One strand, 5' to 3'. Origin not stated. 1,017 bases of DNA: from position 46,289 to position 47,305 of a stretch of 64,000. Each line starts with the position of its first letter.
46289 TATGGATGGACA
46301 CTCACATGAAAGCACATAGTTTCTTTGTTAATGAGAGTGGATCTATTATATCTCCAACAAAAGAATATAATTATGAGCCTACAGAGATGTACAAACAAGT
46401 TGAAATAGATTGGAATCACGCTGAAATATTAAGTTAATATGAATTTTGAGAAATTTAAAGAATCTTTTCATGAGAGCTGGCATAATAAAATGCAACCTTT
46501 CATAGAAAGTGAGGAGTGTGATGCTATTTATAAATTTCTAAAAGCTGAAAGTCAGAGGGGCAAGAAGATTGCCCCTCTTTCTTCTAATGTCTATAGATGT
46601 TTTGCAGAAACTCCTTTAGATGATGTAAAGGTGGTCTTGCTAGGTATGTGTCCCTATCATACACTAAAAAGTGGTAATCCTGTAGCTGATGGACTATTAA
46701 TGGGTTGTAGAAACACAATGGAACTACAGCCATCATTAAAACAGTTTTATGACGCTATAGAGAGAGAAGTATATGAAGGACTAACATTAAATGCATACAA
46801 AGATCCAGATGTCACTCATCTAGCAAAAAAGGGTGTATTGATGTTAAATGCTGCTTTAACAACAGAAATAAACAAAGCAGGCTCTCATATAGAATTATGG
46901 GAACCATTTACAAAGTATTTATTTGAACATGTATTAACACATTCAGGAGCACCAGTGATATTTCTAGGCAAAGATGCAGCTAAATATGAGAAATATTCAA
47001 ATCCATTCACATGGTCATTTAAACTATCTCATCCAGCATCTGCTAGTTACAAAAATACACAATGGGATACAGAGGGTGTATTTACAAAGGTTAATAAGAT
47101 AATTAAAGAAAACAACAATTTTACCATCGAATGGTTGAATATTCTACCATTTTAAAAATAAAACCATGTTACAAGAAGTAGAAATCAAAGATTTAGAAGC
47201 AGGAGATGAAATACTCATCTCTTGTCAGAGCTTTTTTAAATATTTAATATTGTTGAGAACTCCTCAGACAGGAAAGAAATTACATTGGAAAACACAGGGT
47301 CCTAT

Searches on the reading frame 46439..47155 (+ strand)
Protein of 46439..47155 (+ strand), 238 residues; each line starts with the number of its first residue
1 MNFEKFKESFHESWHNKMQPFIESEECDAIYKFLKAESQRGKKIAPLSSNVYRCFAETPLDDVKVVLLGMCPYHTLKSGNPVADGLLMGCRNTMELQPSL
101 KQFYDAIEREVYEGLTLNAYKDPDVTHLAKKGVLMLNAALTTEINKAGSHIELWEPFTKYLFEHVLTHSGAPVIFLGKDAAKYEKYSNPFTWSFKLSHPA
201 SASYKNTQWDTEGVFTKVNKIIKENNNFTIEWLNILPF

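Call 36: search_protein_families(library=pfam, proteins=[window:46439-47155:+], max_evalue=0.001)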
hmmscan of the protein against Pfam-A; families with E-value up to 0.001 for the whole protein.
window:46439-47155:+ (238 aa): 1 family
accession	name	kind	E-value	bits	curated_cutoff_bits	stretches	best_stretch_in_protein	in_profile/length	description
PF03167.25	UDG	-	3.1e-07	31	24.3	1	58-220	4-138/141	Uracil DNA glycosylase superfamily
